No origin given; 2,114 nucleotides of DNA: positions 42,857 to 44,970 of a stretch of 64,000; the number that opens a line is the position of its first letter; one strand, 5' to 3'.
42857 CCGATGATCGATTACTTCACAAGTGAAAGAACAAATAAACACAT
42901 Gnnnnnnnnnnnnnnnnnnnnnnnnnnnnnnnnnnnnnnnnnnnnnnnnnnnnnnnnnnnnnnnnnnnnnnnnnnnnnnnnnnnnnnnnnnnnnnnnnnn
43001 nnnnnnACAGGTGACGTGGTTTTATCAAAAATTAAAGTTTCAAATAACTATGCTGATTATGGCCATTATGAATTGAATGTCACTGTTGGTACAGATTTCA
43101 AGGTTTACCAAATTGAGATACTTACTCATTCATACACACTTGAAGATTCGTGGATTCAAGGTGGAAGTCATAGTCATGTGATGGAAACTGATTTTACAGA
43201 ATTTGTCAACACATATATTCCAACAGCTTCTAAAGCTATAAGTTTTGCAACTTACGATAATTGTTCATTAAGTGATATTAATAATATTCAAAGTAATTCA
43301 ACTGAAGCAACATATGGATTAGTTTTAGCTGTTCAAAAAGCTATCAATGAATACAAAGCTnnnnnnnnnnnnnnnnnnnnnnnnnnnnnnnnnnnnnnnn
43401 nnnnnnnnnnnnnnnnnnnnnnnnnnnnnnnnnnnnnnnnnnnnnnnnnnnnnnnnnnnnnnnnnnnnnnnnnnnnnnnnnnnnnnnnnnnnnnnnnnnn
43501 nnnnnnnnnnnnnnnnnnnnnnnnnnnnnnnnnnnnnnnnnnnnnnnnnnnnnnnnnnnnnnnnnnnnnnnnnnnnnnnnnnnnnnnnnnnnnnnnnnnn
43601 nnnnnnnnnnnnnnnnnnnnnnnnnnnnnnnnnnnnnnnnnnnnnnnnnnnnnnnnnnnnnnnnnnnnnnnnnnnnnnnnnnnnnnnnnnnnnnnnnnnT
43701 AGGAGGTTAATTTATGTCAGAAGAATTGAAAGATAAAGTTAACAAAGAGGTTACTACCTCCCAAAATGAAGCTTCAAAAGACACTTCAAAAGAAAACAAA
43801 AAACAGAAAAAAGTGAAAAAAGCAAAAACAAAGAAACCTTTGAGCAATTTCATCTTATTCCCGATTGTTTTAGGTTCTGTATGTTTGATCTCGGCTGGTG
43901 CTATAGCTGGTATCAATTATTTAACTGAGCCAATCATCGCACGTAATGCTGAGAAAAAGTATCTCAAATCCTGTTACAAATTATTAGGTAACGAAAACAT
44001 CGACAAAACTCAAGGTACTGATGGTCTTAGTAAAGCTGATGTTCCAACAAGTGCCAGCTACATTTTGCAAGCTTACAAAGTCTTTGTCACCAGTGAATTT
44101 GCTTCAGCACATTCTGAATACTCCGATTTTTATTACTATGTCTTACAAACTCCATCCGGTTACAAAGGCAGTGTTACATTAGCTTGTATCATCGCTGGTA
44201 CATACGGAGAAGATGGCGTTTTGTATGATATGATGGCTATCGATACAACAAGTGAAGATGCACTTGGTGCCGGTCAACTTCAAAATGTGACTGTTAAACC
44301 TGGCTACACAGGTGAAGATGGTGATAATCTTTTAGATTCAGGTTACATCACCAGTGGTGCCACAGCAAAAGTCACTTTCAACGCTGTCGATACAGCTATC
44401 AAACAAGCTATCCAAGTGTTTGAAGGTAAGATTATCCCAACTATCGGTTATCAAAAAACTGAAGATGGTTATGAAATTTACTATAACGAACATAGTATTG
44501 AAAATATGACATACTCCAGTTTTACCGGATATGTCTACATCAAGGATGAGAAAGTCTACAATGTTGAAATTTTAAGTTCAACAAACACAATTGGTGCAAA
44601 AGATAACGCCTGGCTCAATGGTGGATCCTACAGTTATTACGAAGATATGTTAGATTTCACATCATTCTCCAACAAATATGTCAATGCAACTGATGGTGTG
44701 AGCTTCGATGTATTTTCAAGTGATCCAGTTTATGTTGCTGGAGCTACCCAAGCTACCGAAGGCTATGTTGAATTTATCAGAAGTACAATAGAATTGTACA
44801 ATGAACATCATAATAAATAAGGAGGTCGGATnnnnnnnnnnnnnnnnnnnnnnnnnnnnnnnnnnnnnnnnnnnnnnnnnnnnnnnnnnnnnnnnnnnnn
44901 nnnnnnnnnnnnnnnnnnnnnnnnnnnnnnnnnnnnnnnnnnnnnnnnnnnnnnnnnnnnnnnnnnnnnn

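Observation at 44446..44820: RnfG with two SGAT-type putative flavinylation sites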

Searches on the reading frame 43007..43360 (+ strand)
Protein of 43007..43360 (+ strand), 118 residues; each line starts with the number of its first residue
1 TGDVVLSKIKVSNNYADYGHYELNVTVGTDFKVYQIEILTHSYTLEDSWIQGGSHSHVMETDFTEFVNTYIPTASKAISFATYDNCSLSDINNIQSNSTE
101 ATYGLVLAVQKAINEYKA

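Call 76: search_protein_families(library=pfam, proteins=[window:43007-43360:+], max_evalue=10)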
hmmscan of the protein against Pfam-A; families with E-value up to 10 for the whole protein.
window:43007-43360:+ (118 aa): 0 families
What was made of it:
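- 43007..43360 (+): RnfD module m1 (aa 391-508). The site is degenerate, SNST (nt 43292-43303): the Thr is kept, but G-A is replaced by N-S. No Pfam hit (call 76).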

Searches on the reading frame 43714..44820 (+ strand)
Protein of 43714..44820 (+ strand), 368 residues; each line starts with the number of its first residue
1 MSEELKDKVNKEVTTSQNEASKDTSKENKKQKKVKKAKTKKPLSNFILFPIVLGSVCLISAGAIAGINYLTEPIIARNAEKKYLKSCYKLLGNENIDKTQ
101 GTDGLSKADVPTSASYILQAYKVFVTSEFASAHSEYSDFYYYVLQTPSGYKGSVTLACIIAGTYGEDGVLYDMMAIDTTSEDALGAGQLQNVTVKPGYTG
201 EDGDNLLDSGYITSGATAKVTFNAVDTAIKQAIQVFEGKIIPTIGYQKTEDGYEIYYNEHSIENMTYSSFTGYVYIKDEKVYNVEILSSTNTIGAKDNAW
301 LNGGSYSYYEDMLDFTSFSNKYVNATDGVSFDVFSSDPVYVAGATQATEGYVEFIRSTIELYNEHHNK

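Call 3: search_protein_families(library=pfam, proteins=[window:43714-44817:+], max_evalue=1)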
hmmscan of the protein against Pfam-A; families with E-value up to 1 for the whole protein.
window:43714-44817:+ (368 aa): 2 families
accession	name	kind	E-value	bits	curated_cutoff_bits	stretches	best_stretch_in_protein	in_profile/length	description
PF14038.11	YqzE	-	0.031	14.8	27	1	23-45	18-40/54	YqzE-like protein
PF04205.19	FMN_bind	-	0.28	12.3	22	1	271-358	7-75/77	FMN-binding domain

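Call 5: search_protein_families(library=ncbifam, proteins=[window:43714-44817:+], max_evalue=1)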
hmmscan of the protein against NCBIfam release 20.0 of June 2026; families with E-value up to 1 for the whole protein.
window:43714-44817:+ (368 aa): 1 family
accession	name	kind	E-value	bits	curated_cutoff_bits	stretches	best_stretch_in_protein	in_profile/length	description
TIGR01947.1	rnfG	subfamily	0.00033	20.8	102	1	51-159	2-104/187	RnfABCDGE type electron transport complex subunit G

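Call 8: find_homologous_proteins(query=window:43714-44817:+, max_evalue=0.001)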
Query window:43714-44817:+ (368 aa): 5 proteins with E <= 0.001 among 3045 candidates.
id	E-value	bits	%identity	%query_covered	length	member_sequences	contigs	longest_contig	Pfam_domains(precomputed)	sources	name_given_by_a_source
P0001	1.4e-220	750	92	100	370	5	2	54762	-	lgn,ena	-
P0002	1.2e-219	747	92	100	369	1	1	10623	-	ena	-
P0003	7.9e-218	740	92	100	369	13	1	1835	-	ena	-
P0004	1.3e-100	355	50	99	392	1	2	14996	-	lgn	-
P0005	2.2e-89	318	46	99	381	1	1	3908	-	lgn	-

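Call 10: search_solved_structures(query=A1, max_evalue=10, show_alignments=3)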
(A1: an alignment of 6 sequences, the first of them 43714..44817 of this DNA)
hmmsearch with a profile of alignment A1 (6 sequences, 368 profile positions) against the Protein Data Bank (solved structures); distinct sequences matched with E-value up to 10: 0.
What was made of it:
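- On RnfG (TIGR01947 / NqrC-RnfG family), tested on the whole protein: No PDB sequence hit at E<=10 (call 10).
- Closest known: Canonical RnfG / NqrC. Different: No PDB sequence hit appears for the whole-protein profile even at E<=10 (call 10).
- Tried and rejected: PDB sequence search, whole RnfG profile: no hit at E<=10 (call 10).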

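Call 13: find_encoding_contigs(protein=P0004, flank=10000, max_places=3)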
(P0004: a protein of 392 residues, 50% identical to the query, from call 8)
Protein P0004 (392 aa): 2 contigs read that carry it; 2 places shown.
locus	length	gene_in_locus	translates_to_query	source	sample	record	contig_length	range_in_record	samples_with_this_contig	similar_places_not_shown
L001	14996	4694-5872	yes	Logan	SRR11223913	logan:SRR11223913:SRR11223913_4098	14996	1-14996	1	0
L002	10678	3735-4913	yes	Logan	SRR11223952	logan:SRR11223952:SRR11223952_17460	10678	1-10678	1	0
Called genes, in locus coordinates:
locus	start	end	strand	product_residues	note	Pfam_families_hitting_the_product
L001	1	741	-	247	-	?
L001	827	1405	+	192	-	PF06130:PTAC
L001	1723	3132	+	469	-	PF13375:RnfC_N, PF13237:Fer4_10 (faint), PF01512:Complex1_51K, PF10531:SLBB (weak), PF13534:Fer4_17 (faint), PF00037:Fer4 (faint), PF12838:Fer4_7 (weak), PF13187:Fer4_9 (weak)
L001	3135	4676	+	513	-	PF03116:NQR2_RnfD_RnfE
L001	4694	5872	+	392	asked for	-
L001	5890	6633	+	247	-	PF02508:Rnf-Nqr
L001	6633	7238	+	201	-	PF02508:Rnf-Nqr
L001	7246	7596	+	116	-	-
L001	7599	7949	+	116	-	PF04060:FeS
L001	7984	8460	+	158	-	PF07009:NusG_II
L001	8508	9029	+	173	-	PF07456:Hpre_diP_synt_I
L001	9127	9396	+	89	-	PF12637:TSCPD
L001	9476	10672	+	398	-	PF00438:S-AdoMet_synt_N, PF02772:S-AdoMet_synt_M, PF02773:S-AdoMet_synt_C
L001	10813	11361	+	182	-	PF02482:Ribosomal_S30AE, PF16321:Ribosom_S30AE_C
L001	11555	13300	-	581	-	PF01432:Peptidase_M3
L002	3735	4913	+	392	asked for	-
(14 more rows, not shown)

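Call 19: predict_structure(alignment_id=A1)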
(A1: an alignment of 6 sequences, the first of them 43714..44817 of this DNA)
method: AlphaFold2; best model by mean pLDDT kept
length: 368 residues; sequences in the alignment: 6
mean_pLDDT: 55.5   pTM: 0.53
mean pLDDT of the five models: 55.5, 53.5, 44.4, 38.8, 37.9
residues with pLDDT >= 90: 70; 70-90: 67; 50-70: 31; < 50: 200
segments of 3 or more residues with pLDDT < 50: 1-72, 243-368
pLDDT, mean of each block of 10 residues (from residue 1): 29 25 25 28 33 34 37 56 85 94 89 83 96 96 78 85 93 83 68 88 75 72 82 84 48 42 37 32 34 32 28 29 27 24 26 38 37
secondary structure, 60 per line:
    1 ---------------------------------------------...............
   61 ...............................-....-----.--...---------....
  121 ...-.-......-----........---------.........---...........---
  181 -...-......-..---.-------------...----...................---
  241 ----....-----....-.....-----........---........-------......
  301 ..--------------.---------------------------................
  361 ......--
elements in order: H46-91 E105-107 E117-123 H127-132 E138-145 E155-163 E167-177 H186-191 E212-214 H219-237 E245-248 E254-257 H259-263 E269-276 E280-287 H295-302 H345-366
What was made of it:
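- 43930..44442 (+): Canonical RnfG ectodomain (aa 73-243), with the expected flavinylation site SGAT (T217, nt 44353-44364). AF2 pLDDT is about 80-95 here (call 19).
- On RnfG (TIGR01947 / NqrC-RnfG family), tested on the whole protein: SGAT at aa 214-217, just before helix 219-237 (call 19).
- Tried and rejected: AF2 of full-length RnfG with 6 sequences: the C-terminal module was not modelled (pLDDT below 50, call 19).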

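Call 32: fold_search(model_id=the predicted structure, library=pdb)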
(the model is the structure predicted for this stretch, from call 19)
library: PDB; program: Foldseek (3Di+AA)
matches with E <= 10: 107; with E <= 0.001: 1
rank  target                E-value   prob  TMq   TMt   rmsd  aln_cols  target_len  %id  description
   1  9eri_G                1.6e-04  1.00  0.36  0.60   4.9       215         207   16  Cryo-EM structure of sodium pumping Rnf complex from Acetobacterium woodii bound to NADH (released 2025-03-05)
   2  1yqf_C                6.3e-01  0.08  0.15  0.26  15.6       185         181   14  Hypothetical protein from leishmania major unknown function sequence homologue to human p32 protein (released 2005-02-22)
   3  3dcz                  1.3e+00  0.18  0.22  0.41   6.4       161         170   18  CRYSTAL STRUCTURE OF A PUTATIVE RNFG SUBUNIT OF ELECTRON TRANSPORT COMPLEX (TM0246) FROM THERMOTOGA MARITIMA AT 1.65 A R (released 2008-06-24)
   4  7nri_E                2.8e+00  0.03  0.07  0.20   6.1        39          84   20  Structure of the darobactin-bound E. coli BAM complex (BamABCDE) (released 2021-04-21)
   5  2x9o                  3.1e+00  0.03  0.13  0.19  15.3       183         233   14  STRUCTURE OF 15, 16- DIHYDROBILIVERDIN:FERREDOXIN OXIDOREDUCTASE (PebA) (released 2011-03-30)
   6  7ttc_E                3.1e+00  0.02  0.07  0.19  12.2        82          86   12  BamABCDE bound to substrate EspP (released 2022-03-30)
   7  8sko_A                3.3e+00  0.01  0.10  0.14  18.3       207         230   10  X-ray structure of the NDM-4 beta-lactamase from Klebsiella pneumonia with L-Captopril bound (released 2023-08-23)
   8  6kzl_A                3.3e+00  0.01  0.09  0.12  18.0       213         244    9  Crystal Structure Of NDM-1 Metallo-beta-lactamase In Complex With Inhibitor X2 (released 2020-02-19)
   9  6t5k                  3.5e+00  0.11  0.12  0.18   4.0        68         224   15  ECV-1 from Echinicola vietnamensis. Environmental metallo-beta-lactamases exhibit high enzymatic activity under zinc dep (released 2020-05-27)
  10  1hlk_A                4.2e+00  0.03  0.08  0.12   9.5        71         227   15  METALLO-BETA-LACTAMASE FROM BACTEROIDES FRAGILIS IN COMPLEX WITH A TRICYCLIC INHIBITOR (released 2001-11-30)
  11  3agb_B                4.2e+00  0.03  0.14  0.18  14.5       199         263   10  F218V mutant of the substrate-free form of red chlorophyll catabolite reductase from Arabidopsis thaliana (released 2010-09-01)
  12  5zgr_A                4.2e+00  0.02  0.11  0.16  18.4       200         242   10  Crystal structure of NDM-1 at pH7.3 (HEPES) in complex with hydrolyzed ampicillin (released 2018-08-22)
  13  2ynu_A                4.2e+00  0.01  0.08  0.11  17.2       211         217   12  Apo GIM-1 with 2Mol. Crystal structures of Pseudomonas aeruginosa GIM-1: active site plasticity in metallo-beta-lactam (released 2013-07-24)
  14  5acq_A                4.2e+00  0.01  0.07  0.11  17.2       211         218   12  W228A-Investigation of the impact from residues W228 and Y233 in the metallo-beta-lactamase GIM-1 (released 2015-12-23)
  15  2p3p_B                4.5e+00  0.01  0.10  0.16  15.8       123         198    8  Structure of a domain of an uncharacterized protein PG_1388 from Porphyromonas gingivalis W83 (released 2007-04-10)
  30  7aez                  5.3e+00  0.01  0.09  0.13  18.3       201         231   11  Crystal structure of the metallo-beta-lactamase NDM-7 with 407 (released 2021-10-06)
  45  7kp0_A                7.1e+00  0.01  0.07  0.09   8.8        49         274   12  CD1a-42:1 SM binary complex (released 2021-05-05)
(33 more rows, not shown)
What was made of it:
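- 43930..44442 (+): The top Foldseek match is 9eri_G, A. woodii RnfG, at E 1.6e-4 (call 32).
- On RnfG (TIGR01947 / NqrC-RnfG family), tested on the whole protein: Foldseek match to 9eri_G at E 1.6e-4 and to 3dcz (call 32).
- Closest known: Canonical RnfG / NqrC. Same: The protein has an N-terminal TM helix, an ectodomain whose fold matches 9eri_G (call 32), and SGAT before the last helix of that domain.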

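Call 47: find_related_loci(query=A1, collection=genome_contigs, flank=10000)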
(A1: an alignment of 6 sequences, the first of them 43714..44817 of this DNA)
Query A1 (368 aa) in genome_contigs; peptide patterns used: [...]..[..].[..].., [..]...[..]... (x = any residue, [..] = any of these).
244 stretches matched a pattern, but none encodes a relative of the query by tblastn (E <= 1e-3).
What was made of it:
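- Tried and rejected: GTDB genome scan with RnfG: no relative found (call 47).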

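Call 60: list_cluster_members(proteins=[P0003, P0001, P0002])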
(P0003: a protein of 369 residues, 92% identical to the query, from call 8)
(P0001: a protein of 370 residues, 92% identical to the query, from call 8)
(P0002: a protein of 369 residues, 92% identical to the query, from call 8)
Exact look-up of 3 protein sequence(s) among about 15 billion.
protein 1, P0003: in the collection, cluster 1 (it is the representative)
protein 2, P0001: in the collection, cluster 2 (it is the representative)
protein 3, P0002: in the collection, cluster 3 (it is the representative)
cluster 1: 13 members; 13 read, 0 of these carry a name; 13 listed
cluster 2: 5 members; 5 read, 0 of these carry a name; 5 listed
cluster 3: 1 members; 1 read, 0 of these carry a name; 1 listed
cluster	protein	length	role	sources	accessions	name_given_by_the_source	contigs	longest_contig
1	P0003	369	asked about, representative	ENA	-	-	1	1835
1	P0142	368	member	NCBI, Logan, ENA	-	-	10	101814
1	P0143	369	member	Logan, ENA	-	-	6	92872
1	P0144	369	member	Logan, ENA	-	-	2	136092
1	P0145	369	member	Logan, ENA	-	-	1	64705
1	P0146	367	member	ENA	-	-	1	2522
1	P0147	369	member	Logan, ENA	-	-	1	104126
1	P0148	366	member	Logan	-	-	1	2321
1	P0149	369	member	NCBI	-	-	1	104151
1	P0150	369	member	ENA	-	-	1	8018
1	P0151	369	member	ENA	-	-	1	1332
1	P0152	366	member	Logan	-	-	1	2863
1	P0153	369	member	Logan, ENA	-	-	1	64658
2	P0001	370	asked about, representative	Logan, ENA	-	-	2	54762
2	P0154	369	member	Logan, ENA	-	-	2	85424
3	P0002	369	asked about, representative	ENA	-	-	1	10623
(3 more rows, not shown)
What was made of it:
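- The variants lie on short contigs (1.8-2.9 kb, call 60) and could be sequencing errors.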

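Call 62: find_encoding_contigs(protein=window:43714-44820:+, flank=2000, max_places=10)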
Protein window:43714-44820:+ (368 aa): 11 contigs read that carry it; 7 places shown.
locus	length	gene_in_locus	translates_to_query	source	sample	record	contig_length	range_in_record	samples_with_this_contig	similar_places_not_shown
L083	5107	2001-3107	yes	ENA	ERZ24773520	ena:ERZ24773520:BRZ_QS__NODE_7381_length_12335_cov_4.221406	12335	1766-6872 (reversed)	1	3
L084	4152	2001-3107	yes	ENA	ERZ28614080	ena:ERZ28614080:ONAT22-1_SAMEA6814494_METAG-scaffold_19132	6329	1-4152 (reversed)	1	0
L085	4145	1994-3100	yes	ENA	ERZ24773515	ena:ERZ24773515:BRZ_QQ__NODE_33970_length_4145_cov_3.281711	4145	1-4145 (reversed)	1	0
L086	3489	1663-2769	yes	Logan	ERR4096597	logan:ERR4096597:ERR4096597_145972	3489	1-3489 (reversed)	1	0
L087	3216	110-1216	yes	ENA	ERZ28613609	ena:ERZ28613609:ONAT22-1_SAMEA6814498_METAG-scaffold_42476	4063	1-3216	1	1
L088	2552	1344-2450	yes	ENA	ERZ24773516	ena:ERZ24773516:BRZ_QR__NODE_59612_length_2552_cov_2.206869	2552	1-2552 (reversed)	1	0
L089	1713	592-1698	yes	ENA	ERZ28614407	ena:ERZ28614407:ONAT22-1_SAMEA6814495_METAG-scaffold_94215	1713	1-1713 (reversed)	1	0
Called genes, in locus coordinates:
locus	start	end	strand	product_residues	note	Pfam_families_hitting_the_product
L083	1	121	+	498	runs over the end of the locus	PF13375:RnfC_N, PF01512:Complex1_51K, PF10531:SLBB (weak), PF00037:Fer4 (faint), PF12797:Fer4_2 (faint), PF13183:Fer4_8 (faint), PF12838:Fer4_7 (weak), PF13187:Fer4_9 (weak), +2 more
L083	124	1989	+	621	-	PF03116:NQR2_RnfD_RnfE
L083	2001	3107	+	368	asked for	-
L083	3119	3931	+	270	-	PF02508:Rnf-Nqr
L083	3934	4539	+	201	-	PF02508:Rnf-Nqr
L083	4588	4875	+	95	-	-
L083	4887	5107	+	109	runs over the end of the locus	PF04060:FeS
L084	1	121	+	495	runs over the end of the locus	-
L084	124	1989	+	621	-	PF03116:NQR2_RnfD_RnfE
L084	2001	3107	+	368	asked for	-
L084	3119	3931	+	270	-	PF02508:Rnf-Nqr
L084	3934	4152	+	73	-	?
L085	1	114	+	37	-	?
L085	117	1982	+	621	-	PF03116:NQR2_RnfD_RnfE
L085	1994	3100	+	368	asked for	-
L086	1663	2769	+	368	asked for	-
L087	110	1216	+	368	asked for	-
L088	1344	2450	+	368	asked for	-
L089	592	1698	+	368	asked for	-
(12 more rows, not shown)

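Call 69: find_encoding_contigs(protein=P0001, flank=3000, max_places=2)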
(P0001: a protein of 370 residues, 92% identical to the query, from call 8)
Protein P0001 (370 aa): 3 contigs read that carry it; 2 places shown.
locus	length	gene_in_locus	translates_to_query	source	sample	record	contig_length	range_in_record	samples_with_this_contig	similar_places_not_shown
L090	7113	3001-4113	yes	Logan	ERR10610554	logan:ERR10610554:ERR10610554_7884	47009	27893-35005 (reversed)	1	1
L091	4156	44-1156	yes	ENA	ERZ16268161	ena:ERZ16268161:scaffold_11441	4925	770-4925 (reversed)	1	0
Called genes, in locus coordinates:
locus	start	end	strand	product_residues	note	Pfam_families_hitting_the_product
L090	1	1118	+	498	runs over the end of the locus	PF13375:RnfC_N, PF01512:Complex1_51K, PF10531:SLBB (weak), PF00037:Fer4 (faint), PF12797:Fer4_2 (faint), PF13183:Fer4_8 (faint), PF12838:Fer4_7 (weak), PF13187:Fer4_9 (weak), +2 more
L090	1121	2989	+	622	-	PF03116:NQR2_RnfD_RnfE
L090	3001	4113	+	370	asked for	-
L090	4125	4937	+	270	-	PF02508:Rnf-Nqr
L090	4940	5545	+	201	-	PF02508:Rnf-Nqr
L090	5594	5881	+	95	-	-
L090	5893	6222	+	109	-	PF04060:FeS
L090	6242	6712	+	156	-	PF07009:NusG_II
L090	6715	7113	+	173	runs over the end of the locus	PF12822:ECF_trnsprt (weak), PF07456:Hpre_diP_synt_I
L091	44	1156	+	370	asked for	-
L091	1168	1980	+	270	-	PF02508:Rnf-Nqr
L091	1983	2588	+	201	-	PF02508:Rnf-Nqr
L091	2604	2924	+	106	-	-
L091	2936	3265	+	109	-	PF04060:FeS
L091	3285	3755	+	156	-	PF07009:NusG_II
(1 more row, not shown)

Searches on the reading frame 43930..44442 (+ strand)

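Call 76: search_protein_families(library=pfam, proteins=[window:43930-44442:+], max_evalue=10)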
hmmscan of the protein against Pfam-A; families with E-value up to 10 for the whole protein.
window:43930-44442:+ (171 aa): 1 family
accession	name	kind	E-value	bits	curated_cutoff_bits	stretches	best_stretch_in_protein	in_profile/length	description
PF22545.2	2CompARG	-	0.057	13.9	27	1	12-110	6-85/170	2-Component system ADP-ribose glycohydrolase domain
